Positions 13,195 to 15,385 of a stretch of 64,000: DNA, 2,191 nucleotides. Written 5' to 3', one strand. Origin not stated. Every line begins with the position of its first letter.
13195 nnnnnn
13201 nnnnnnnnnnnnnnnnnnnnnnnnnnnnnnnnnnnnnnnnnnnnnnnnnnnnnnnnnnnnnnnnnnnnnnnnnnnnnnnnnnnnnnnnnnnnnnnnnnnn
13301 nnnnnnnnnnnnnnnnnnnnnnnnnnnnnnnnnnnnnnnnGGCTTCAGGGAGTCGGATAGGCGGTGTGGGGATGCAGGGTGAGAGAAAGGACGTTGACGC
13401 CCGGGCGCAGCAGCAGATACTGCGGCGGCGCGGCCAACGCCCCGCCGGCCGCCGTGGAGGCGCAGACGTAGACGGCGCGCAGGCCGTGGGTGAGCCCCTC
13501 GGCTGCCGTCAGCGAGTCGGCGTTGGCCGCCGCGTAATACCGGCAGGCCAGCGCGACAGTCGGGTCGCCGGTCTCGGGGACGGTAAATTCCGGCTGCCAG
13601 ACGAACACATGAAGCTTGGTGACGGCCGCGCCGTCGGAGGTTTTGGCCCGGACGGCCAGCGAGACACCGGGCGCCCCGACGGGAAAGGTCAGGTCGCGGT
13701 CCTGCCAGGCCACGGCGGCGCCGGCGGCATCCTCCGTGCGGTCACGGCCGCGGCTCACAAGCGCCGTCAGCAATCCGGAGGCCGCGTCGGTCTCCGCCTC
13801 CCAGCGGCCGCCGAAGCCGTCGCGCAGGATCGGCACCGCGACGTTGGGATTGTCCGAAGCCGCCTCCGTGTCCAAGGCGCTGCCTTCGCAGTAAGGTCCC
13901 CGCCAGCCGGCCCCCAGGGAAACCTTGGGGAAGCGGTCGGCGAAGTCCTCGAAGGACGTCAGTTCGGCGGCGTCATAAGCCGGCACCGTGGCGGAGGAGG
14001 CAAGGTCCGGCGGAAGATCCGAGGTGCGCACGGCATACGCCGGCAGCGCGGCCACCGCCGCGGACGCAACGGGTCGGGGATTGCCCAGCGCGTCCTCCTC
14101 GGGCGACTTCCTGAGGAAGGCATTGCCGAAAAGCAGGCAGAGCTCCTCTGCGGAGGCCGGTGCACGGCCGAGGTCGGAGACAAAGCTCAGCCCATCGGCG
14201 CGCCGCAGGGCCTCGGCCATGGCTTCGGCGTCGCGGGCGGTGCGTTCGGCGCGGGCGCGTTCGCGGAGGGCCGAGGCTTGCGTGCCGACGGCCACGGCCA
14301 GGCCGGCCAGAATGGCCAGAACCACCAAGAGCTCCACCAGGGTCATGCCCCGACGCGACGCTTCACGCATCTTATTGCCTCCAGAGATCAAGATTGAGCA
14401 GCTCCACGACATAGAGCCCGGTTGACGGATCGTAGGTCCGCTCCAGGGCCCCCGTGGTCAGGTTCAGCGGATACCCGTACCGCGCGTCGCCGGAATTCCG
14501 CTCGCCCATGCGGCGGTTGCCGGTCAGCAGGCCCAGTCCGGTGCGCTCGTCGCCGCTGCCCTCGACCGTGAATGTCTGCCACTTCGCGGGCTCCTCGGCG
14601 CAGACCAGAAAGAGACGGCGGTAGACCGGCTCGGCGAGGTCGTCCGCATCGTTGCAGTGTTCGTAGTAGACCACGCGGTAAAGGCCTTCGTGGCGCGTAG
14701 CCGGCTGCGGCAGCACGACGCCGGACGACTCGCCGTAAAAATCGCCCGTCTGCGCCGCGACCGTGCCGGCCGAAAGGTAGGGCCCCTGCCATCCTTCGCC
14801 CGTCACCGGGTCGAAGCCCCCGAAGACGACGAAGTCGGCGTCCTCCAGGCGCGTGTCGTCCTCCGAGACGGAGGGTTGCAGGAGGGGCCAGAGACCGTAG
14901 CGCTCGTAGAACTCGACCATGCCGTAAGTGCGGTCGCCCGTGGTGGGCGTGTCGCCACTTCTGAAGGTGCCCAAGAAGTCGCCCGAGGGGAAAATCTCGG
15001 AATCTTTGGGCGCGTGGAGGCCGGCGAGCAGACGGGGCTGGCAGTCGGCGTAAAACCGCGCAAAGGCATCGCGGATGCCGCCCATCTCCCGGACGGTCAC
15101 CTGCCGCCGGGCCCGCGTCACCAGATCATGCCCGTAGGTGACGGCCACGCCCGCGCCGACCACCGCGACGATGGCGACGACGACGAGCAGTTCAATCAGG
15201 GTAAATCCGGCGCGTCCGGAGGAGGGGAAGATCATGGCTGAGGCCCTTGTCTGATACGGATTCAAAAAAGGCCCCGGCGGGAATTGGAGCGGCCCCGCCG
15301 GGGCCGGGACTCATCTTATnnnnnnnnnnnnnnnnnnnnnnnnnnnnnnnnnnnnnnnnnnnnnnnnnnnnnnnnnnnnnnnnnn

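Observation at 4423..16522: Compact 11-gene type IV pilus-like operon with giant prepilins, fused PilM/N-like protein, pilotin and PilT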

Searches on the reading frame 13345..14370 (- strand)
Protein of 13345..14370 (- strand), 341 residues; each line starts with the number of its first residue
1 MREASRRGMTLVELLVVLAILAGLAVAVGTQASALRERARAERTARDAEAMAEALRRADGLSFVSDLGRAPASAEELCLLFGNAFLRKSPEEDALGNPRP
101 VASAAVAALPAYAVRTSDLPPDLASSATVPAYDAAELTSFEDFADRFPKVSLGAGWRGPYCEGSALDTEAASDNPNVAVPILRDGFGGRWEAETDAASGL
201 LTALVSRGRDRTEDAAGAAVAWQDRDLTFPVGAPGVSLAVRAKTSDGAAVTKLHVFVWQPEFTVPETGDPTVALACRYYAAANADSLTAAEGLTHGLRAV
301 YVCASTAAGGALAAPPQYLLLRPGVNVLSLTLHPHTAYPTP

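Call 5: search_protein_families(library=pfam, proteins=[window:13345-14370:-], max_evalue=0.1)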
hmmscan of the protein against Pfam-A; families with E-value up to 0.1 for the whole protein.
window:13345-14370:- (341 aa): 2 families
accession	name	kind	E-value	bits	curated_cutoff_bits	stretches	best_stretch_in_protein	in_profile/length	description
PF07963.17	N_methyl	-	3.2e-05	23.8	21.2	1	5-22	3-20/27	Prokaryotic N-terminal methylation motif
PF14341.11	PilX_N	-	0.07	13.6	25.5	0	7-54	1-48/51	PilX N-terminal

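Call 6: search_protein_families(library=ncbifam, proteins=[window:13345-14370:-], max_evalue=0.1)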
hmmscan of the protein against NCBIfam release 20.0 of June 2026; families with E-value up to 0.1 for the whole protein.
window:13345-14370:- (341 aa): 9 families
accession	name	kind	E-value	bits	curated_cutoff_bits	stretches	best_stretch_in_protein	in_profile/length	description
TIGR02532.1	IV_pilin_GFxxxE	domain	1.9e-06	27.5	16.3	1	6-28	1-23/24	prepilin-type N-terminal cleavage/methylation domain-containing protein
TIGR01710.1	typeII_sec_gspG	equivalog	5.3e-05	23.3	88.85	1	7-57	1-51/134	type II secretion system major pseudopilin GspG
NF007800.0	PRK10506.1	equivalog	0.0047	16.7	158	1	5-57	7-59/163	prepilin peptidase-dependent protein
TIGR01708.2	typeII_sec_gspH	equivalog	0.0093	16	80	1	7-57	2-49/169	type II secretion system minor pseudopilin GspH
TIGR01707.1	gspI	equivalog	0.013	16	44.35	1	8-33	1-26/101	type II secretion system minor pseudopilin GspI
TIGR01711.1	gspJ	equivalog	0.022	14.5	64.85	1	7-58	1-49/192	type II secretion system minor pseudopilin GspJ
NF047828.1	T3SSXpsI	equivalog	0.042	13.9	150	1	7-55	2-50/132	type II secretion system protein XpsI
NF041013.1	T4P_ComGE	equivalog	0.048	13.8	49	1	7-42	4-39/83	competence type IV pilus minor pilin ComGE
NF041775.1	typeIV_PilA_Myxo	equivalog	0.048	13.6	400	1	6-78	10-77/214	type IV pilin protein PilA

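Call 46: search_solved_structures(query=A6, max_evalue=10)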
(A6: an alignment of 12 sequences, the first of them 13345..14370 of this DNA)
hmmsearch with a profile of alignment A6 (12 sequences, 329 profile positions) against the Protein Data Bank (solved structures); distinct sequences matched with E-value up to 10: 13.
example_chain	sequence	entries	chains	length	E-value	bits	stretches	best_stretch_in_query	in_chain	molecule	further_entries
7tgg_A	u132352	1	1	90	0.00014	24.3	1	3-57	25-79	Geopilin domain 1 protein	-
9egp_A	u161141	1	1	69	0.00032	23.1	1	3-42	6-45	Geopilin domain 1 protein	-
2m7g_A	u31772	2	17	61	0.0083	18.5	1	9-57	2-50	Geopilin domain 1 protein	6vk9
5wda_A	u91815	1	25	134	0.14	14.4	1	9-55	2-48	General secretion pathway protein G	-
9lab_B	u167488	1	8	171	0.18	14.1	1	4-39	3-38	MSHA major pilin subunit MshA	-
8pfb_G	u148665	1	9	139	0.26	13.6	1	9-49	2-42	Type IV pilin PilE1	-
8uhf_A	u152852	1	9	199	0.66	12.2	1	8-57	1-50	Toxin co-regulated pilin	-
6xxd_A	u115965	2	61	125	0.77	12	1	9-39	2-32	PilA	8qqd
3ff0_A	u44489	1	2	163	0.77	12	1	174-200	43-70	Phenazine biosynthesis protein phzB 2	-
8x87_A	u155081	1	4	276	1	11.6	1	43-86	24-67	Hsp70-binding protein 1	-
1xqs_A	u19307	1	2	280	1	11.6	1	43-86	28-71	HSPBP1 protein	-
1xqr_A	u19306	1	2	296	1.1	11.5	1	43-86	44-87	HspBP1 protein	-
4aip_A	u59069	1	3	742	1.6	11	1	135-180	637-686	FE-REGULATED PROTEIN B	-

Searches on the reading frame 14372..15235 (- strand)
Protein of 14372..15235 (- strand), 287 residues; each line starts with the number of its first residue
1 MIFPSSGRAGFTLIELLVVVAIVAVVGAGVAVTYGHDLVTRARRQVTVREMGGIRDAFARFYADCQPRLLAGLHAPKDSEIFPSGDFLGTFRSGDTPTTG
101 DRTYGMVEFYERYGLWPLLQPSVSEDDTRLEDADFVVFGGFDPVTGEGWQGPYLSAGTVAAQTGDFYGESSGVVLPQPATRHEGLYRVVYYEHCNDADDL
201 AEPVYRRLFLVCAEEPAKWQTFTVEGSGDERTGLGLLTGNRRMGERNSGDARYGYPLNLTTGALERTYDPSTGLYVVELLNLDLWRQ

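Call 5: search_protein_families(library=pfam, proteins=[window:14372-15235:-], max_evalue=0.1)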
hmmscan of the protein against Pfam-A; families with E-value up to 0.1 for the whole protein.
window:14372-15235:- (287 aa): 1 family
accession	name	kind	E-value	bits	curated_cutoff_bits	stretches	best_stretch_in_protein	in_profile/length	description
PF07963.17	N_methyl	-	2.2e-07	30.6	21.2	1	7-30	3-26/27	Prokaryotic N-terminal methylation motif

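Call 6: search_protein_families(library=ncbifam, proteins=[window:14372-15235:-], max_evalue=0.1)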
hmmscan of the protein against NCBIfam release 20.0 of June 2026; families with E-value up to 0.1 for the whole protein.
window:14372-15235:- (287 aa): 10 families
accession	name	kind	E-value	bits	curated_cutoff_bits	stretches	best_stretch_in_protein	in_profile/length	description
TIGR02532.1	IV_pilin_GFxxxE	domain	1.4e-06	27.9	16.3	1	8-30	1-23/24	prepilin-type N-terminal cleavage/methylation domain-containing protein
TIGR01708.2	typeII_sec_gspH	equivalog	8.3e-06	25.9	80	1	9-43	2-37/169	type II secretion system minor pseudopilin GspH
NF007862.0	PRK10574.1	equivalog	0.00078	19.6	138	1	9-30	5-26/145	prepilin peptidase-dependent pilin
TIGR01710.1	typeII_sec_gspG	equivalog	0.0018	18.3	88.85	1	10-63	2-54/134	type II secretion system major pseudopilin GspG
TIGR01707.1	gspI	equivalog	0.0095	16.4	44.35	1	10-32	1-23/101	type II secretion system minor pseudopilin GspI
TIGR02596.1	TIGR02596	subfamily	0.01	15.9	70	1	11-30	1-20/196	Verru_Chthon cassette protein D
NF041775.1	typeIV_PilA_Myxo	equivalog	0.011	15.7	400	1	9-32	11-33/214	type IV pilin protein PilA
NF007800.0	PRK10506.1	equivalog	0.024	14.4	158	1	8-29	8-29/163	prepilin peptidase-dependent protein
NF040999.1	pilin_ComGC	equivalog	0.04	14.1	75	1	9-25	2-18/84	competence type IV pilus major pilin ComGC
TIGR01711.1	gspJ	equivalog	0.063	13.1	64.85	1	9-29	1-21/192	type II secretion system minor pseudopilin GspJ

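Call 47: search_solved_structures(query=A5, max_evalue=10)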
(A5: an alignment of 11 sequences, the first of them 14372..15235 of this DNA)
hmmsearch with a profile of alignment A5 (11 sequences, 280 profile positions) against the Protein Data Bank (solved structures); distinct sequences matched with E-value up to 10: 17.
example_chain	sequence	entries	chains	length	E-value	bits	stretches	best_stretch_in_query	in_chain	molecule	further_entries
7tgg_A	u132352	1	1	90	9.7e-05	25.1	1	4-65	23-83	Geopilin domain 1 protein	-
9egp_A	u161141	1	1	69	0.0013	21.4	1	4-30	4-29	Geopilin domain 1 protein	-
9laa_A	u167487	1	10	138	0.018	17.7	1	6-41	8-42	Type IV pilin protein PilA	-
8pfb_G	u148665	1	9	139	0.025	17.2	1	11-55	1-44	Type IV pilin PilE1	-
2m7g_A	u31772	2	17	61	0.037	16.7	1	11-65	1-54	Geopilin domain 1 protein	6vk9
6xxd_A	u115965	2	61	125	0.069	15.8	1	11-30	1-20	PilA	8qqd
8tob_GA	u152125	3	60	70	0.18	14.4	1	12-57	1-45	Fimbrial protein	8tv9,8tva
8tum_e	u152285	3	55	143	0.73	12.4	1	11-46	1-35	Type IV major pilin protein PilA | Pilin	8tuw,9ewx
1oqw_A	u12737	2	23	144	0.77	12.3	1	11-44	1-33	Fimbrial protein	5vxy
3sok_A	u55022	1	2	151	1.3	11.6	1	11-38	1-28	Fimbrial protein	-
9l3w_R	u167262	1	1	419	1.3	11.6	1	57-112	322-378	Chemerin-like receptor 1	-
6gv9_A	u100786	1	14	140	1.3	11.6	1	11-29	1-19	Prepilin peptidase-dependent protein D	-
2hi2_A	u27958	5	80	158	1.3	11.6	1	11-37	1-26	Fimbrial protein | PilA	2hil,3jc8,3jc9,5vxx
9lab_B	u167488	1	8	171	1.6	11.3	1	7-28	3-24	MSHA major pilin subunit MshA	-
8p3b_A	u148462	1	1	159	1.7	11.2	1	11-37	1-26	Fimbrial protein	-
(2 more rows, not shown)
